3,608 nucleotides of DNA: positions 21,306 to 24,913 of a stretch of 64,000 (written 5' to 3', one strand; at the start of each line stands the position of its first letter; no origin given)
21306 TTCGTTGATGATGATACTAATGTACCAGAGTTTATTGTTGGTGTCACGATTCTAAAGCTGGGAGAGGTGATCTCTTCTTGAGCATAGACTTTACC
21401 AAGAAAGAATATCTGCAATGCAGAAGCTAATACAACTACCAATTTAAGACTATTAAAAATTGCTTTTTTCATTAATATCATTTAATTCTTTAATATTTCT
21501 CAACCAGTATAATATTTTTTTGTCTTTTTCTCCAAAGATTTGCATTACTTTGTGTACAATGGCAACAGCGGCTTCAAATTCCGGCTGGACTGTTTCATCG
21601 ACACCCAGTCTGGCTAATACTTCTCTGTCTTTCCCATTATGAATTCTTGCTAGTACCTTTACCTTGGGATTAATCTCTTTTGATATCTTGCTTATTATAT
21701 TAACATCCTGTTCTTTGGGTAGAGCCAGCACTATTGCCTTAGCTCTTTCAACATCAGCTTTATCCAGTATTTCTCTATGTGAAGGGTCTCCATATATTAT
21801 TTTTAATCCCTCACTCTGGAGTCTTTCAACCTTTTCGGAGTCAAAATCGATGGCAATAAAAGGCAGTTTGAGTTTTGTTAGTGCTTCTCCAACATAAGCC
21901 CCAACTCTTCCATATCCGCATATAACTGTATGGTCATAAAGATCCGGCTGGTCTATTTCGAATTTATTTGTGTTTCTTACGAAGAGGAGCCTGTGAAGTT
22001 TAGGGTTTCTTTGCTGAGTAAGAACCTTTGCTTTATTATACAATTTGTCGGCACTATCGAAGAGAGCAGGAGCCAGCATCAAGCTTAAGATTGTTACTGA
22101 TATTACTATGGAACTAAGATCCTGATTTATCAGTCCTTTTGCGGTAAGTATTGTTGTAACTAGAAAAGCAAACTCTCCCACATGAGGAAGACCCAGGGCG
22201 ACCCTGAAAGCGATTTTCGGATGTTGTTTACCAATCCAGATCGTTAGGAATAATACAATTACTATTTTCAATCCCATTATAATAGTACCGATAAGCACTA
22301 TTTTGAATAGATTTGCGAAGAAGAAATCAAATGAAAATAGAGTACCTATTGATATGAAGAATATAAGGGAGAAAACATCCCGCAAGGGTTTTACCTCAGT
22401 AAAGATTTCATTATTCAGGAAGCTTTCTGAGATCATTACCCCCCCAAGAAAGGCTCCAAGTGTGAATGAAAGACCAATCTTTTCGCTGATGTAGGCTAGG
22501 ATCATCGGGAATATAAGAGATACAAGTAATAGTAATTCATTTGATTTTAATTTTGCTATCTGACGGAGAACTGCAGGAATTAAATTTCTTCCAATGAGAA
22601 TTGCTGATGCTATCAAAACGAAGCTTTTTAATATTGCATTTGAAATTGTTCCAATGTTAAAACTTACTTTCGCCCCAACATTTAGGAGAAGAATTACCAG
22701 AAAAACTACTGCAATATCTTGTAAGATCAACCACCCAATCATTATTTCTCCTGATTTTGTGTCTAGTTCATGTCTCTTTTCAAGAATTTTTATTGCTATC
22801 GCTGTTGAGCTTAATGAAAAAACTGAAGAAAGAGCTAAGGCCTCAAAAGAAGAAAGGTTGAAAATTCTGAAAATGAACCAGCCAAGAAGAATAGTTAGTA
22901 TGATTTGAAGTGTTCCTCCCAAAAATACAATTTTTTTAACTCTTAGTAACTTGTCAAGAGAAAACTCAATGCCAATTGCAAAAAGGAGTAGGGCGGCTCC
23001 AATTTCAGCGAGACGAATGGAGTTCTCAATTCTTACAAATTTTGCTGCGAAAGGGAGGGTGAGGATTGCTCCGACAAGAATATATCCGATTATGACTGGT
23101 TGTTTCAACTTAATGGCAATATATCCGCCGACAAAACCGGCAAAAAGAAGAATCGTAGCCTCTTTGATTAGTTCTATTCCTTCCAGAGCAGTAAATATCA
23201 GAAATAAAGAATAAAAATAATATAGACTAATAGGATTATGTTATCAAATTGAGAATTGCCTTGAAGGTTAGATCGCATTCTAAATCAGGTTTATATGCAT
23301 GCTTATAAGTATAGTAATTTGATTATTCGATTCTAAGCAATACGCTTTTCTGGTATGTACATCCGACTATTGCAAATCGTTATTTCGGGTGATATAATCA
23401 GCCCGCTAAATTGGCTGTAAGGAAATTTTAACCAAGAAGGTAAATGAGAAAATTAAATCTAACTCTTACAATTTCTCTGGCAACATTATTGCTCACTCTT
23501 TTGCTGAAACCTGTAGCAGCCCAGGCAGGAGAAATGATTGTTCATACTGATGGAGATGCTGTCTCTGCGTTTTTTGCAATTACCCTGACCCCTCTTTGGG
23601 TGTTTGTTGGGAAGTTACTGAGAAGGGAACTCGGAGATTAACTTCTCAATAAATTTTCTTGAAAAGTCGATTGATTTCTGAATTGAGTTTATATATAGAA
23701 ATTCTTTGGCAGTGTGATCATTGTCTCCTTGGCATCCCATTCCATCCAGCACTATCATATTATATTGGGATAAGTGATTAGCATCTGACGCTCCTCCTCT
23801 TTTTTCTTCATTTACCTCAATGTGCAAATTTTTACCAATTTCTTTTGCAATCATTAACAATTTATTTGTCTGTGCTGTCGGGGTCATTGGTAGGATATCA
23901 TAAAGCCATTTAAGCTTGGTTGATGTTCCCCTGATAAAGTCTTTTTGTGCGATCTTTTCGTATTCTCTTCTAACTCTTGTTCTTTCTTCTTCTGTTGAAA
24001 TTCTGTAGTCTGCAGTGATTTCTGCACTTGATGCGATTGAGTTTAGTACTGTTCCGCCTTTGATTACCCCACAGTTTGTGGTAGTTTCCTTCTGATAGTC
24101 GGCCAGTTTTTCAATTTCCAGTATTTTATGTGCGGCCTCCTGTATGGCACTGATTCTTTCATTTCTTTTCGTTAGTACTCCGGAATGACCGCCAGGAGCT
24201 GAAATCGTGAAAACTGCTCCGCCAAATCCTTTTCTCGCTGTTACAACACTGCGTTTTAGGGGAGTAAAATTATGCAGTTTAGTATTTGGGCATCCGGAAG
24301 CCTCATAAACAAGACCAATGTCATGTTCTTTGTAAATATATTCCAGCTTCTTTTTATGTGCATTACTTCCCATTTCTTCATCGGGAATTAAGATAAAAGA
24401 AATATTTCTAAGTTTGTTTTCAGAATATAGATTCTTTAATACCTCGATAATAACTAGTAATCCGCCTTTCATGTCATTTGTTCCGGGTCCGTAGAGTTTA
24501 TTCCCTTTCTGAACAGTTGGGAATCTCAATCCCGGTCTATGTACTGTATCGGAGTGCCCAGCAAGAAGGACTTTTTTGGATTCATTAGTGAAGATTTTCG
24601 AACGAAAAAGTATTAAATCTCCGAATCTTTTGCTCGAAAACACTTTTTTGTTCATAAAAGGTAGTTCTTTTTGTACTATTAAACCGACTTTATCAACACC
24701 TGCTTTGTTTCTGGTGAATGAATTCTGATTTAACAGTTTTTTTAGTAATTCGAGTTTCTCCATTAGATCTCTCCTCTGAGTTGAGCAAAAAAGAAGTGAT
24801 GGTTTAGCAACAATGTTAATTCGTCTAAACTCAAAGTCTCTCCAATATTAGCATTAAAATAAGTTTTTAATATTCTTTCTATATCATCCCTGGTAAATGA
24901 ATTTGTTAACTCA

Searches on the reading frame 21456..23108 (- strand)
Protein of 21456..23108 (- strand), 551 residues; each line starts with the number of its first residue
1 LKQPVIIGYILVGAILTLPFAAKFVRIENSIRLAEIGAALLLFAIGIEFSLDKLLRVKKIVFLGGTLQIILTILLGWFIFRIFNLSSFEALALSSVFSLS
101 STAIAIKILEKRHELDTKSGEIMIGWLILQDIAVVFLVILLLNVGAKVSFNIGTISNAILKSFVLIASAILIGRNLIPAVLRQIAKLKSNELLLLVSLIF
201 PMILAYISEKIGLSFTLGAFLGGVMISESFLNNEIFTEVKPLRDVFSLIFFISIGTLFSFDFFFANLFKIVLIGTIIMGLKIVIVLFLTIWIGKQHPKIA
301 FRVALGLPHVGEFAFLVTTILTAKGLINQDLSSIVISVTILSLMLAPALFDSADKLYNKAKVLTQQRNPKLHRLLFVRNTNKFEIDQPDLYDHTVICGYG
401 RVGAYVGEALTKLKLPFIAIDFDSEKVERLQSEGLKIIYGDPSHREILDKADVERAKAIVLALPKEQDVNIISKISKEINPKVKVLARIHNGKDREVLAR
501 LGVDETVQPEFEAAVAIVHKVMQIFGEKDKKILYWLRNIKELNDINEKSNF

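Call 94: search_protein_families(library=ncbifam, proteins=[window:21456-23108:-], max_evalue=0.00001)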
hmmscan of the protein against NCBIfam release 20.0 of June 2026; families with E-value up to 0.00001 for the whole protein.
window:21456-23108:- (551 aa): 14 families
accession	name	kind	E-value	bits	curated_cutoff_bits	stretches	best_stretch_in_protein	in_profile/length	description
NF007950.1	PRK10669.1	equivalog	7.6e-75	252.8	700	1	6-518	33-544/547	YbaL family putative K(+) efflux transporter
NF002924.0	PRK03562.1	equivalog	5.1e-67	226.7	752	1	6-530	32-541/623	glutathione-regulated potassium-efflux system protein KefC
NF002973.0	PRK03659.1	equivalog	3.1e-58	197.8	804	1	6-526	32-535/602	glutathione-regulated potassium-efflux system protein KefB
TIGR00932.1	2a37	subfamily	2.2e-46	158.6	238.3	1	2-257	15-273/275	monovalent cation:proton antiporter-2 (CPA2) family protein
NF045626.1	FeTrans_MagA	equivalog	2.3e-42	145.4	700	1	1-354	28-378/386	iron transporter MagA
NF007039.0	PRK09496.3-2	equivalog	6.9e-13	48.2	293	1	394-521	3-135/446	Trk system potassium transporter TrkA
NF007041.0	PRK09496.3-4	equivalog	7.4e-10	38.1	386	1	392-519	228-356/450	Trk system potassium transporter TrkA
NF007038.0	PRK09496.2-6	equivalog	1.2e-09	37.4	374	1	395-522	4-136/445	Trk system potassium transporter TrkA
NF007043.0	PRK09496.3-6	equivalog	2.9e-09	36.2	384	1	393-518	233-358/445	Trk system potassium transporter TrkA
NF007031.0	PRK09496.1-2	equivalog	5e-09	35.7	289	1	331-522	182-367/458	Trk system potassium transporter TrkA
NF007034.0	PRK09496.2-1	subfamily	2e-07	30.3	344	1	394-492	3-100/445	Trk system potassium transporter TrkA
NF007032.0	PRK09496.1-4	equivalog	1.1e-06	27.9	309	1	395-510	4-125/457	Trk system potassium transporter TrkA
NF007828.0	PRK10537.1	equivalog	4.6e-06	25.8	425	1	391-507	250-364/403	voltage-gated potassium channel protein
NF007042.0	PRK09496.3-5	equivalog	9.2e-06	24.6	467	0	395-522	4-137/466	Trk system potassium transporter TrkA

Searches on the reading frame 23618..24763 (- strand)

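Call 94: search_protein_families(library=ncbifam, proteins=[window:23618-24763:-], max_evalue=0.00001)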
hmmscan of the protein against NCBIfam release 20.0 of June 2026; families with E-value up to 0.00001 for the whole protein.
window:23618-24763:- (382 aa): 28 families (the best 25 are shown)
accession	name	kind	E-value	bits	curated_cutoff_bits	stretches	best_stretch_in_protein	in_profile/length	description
NF004788.0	PRK06133.1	subfamily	1.1e-50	172.9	349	1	3-370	46-408/417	glutamate carboxypeptidase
NF005602.0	PRK07338.1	equivalog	1.6e-49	168.6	357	1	59-376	91-400/409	hydrolase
NF005678.0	PRK07473.1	equivalog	2.2e-31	109.2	386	1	4-363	14-363/376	M20/M25/M40 family metallo-hydrolase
TIGR01910.1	DapE-ArgE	subfamily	1.3e-25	90.4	217.6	1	7-365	27-371/373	ArgE/DapE family deacylase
NF009557.0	PRK13009.1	equivalog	8.3e-22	77.8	284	1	2-376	4-375/377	succinyl-diaminopimelate desuccinylase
NF006365.0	PRK08588.1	subfamily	3.8e-20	72.6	289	1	63-377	65-382/383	succinyl-diaminopimelate desuccinylase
TIGR01246.1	dapE_proteo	equivalog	1.2e-19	70.6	361.8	1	4-375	2-370/370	succinyl-diaminopimelate desuccinylase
TIGR01900.1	dapE-gram_pos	equivalog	4.9e-18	65.1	304.2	1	5-148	7-140/351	succinyl-diaminopimelate desuccinylase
NF005710.0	PRK07522.1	subfamily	1.6e-17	63.8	412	1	57-376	63-389/391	acetylornithine deacetylase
NF006399.0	PRK08651.1-2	equivalog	6.1e-16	58.4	381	1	61-158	65-169/405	succinyl-diaminopimelate desuccinylase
NF003474.0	PRK05111.1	equivalog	7.7e-16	58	460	1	65-375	75-380/383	acetylornithine deacetylase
TIGR01892.1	AcOrn-deacetyl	equivalog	1.2e-15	57.5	297.7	1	62-311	59-310/365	acetylornithine deacetylase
NF006400.0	PRK08651.1-3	equivalog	2.5e-14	52.9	374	1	60-376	81-407/410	succinyl-diaminopimelate desuccinylase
TIGR01902.1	dapE-lys-deAc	subfamily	7.3e-11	41.9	163.1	1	60-376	48-338/340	N-acetyl-ornithine/N-acetyl-lysine deacetylase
NF006326.0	PRK08554.1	equivalog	4.7e-10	38.9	354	0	296-376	366-445/446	peptidase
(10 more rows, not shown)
